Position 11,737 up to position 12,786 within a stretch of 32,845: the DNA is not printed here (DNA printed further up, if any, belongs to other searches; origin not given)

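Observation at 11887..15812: NMNAT-like-methyltransferase fusion, AMP-nucleosidase-fold protein and NAD kinase in one plus-strand operon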

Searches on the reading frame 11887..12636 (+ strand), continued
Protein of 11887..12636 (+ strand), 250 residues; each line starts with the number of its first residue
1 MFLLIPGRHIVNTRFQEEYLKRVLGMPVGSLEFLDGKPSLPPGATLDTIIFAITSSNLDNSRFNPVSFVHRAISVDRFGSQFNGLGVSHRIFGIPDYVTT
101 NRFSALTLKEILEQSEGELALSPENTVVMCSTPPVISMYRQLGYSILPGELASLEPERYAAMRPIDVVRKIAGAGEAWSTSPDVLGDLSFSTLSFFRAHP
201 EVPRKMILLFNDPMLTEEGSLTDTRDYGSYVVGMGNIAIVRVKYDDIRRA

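Call 83: search_protein_families(library=pfam, proteins=[P0157, P0138, P0205, P0185, P0201, P0134, P0130, P0135], max_evalue=0.001)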
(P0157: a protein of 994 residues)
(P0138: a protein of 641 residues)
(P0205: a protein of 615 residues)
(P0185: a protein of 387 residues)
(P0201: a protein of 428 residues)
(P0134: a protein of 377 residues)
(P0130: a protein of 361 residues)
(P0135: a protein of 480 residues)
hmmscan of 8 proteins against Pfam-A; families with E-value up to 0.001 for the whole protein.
P0157 (994 aa): 4 families
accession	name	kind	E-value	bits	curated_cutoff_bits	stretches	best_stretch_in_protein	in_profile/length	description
PF13847.12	Methyltransf_31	-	4.9e-06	26.7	27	1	389-502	6-113/145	Methyltransferase domain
PF13649.12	Methyltransf_25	-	5.8e-06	27.3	27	1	390-475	1-83/97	Methyltransferase domain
PF08241.18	Methyltransf_11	-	1.2e-05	26.3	21.2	1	394-498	4-95/95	Methyltransferase domain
PF08242.18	Methyltransf_12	-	2.2e-05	25.5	30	1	394-477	4-79/98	Methyltransferase domain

P0138 (641 aa): 5 families
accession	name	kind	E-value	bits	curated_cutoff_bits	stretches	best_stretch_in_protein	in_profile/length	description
PF13847.12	Methyltransf_31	-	4.9e-11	42.9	27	1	311-439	5-124/145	Methyltransferase domain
PF08241.18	Methyltransf_11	-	6.2e-07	30.4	21.2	1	315-423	2-94/95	Methyltransferase domain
PF13649.12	Methyltransf_25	-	1.1e-06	29.7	27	1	313-392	1-77/97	Methyltransferase domain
PF08242.18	Methyltransf_12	-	7.7e-06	27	30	1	316-422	3-98/98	Methyltransferase domain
PF02390.23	Methyltransf_4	-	0.00023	21.1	24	1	313-354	5-46/173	Putative methyltransferase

P0205 (615 aa): 1 family
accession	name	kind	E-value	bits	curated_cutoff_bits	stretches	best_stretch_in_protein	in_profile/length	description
PF13649.12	Methyltransf_25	-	0.00013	23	27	1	324-422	1-92/97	Methyltransferase domain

P0185 (387 aa): 0 families

P0201 (428 aa): 7 families
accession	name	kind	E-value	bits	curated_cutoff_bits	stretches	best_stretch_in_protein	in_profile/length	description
PF13847.12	Methyltransf_31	-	2e-12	47.4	27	1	203-315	7-113/145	Methyltransferase domain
PF13649.12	Methyltransf_25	-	4.5e-10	40.5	27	1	203-307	1-97/97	Methyltransferase domain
PF08241.18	Methyltransf_11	-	2e-09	38.4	21.2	1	205-311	2-95/95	Methyltransferase domain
PF08242.18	Methyltransf_12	-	2.3e-09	38.3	30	1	207-309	4-98/98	Methyltransferase domain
PF05175.20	MTS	-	4.4e-06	26.9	23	1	199-311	31-138/170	Methyltransferase small domain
PF02390.23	Methyltransf_4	-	3.4e-05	23.8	24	1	202-270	4-73/173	Putative methyltransferase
PF13489.12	Methyltransf_23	-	0.00067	19.9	27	0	205-390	28-163/164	Methyltransferase domain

P0134 (377 aa): 7 families
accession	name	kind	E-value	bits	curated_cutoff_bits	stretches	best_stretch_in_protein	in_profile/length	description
PF13847.12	Methyltransf_31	-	4.5e-14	52.8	27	1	225-352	6-127/145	Methyltransferase domain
PF13649.12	Methyltransf_25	-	1.9e-10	41.8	27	1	226-310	1-82/97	Methyltransferase domain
PF08242.18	Methyltransf_12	-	2.6e-09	38.1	30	1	229-331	3-97/98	Methyltransferase domain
PF08241.18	Methyltransf_11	-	3.4e-09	37.7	21.2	1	228-334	2-95/95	Methyltransferase domain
PF02390.23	Methyltransf_4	-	9.9e-06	25.6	24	1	226-297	5-77/173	Putative methyltransferase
PF05175.20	MTS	-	7.2e-05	22.9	23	1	223-334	32-138/170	Methyltransferase small domain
PF13489.12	Methyltransf_23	-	0.00011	22.4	27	1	220-337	20-119/164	Methyltransferase domain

P0130 (361 aa): 0 families

P0135 (480 aa): 0 families
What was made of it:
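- Tried and rejected: Five of the eight carry the methyltransferase; the other three matched no Pfam model and looked like fragments (call 83).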

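Call 97: search_protein_families(library=pfam, alignment_id=A3, max_evalue=10)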
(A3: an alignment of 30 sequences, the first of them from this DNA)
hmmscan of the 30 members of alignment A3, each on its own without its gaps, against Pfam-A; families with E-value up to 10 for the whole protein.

A. member 1, seq(250 aa): 0 families

B. families by the number of members that match (of 30 scanned): 13 families
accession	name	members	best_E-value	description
PF24200.1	DUF7425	2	0.09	Domain of unknown function (DUF7425)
PF24943.1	Fn3_Dep-1_2nd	1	0.064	Dep-1 second Fn3-like domain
PF03564.21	DUF1759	1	0.07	Protein of unknown function (DUF1759)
PF23041.1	DUF7036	1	0.085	Domain of unknown function (DUF7036)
PF08286.16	Spc24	1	0.099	Spc24 subunit of Ndc80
PF25536.1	DUF7920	1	0.1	Domain of unknown function (DUF7920)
PF07647.24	SAM_2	1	0.12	SAM domain (Sterile alpha motif)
PF06458.18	MucBP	1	0.14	MucBP domain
PF12249.13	AftA_C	1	0.14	Arabinofuranosyltransferase A C terminal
PF21440.4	aSelB_III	1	0.18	Archaeal selenocysteine-specific elongation factor, domain III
PF24521.3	Ank_KRIT1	1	0.2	KRIT1 ankyrin-repeats domain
PF14304.11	CSTF_C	1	0.2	Transcription termination and cleavage factor C-terminal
PF25049.1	OB_HELZ2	1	0.25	3'-5' exoribonuclease HELZ2, OB-fold domain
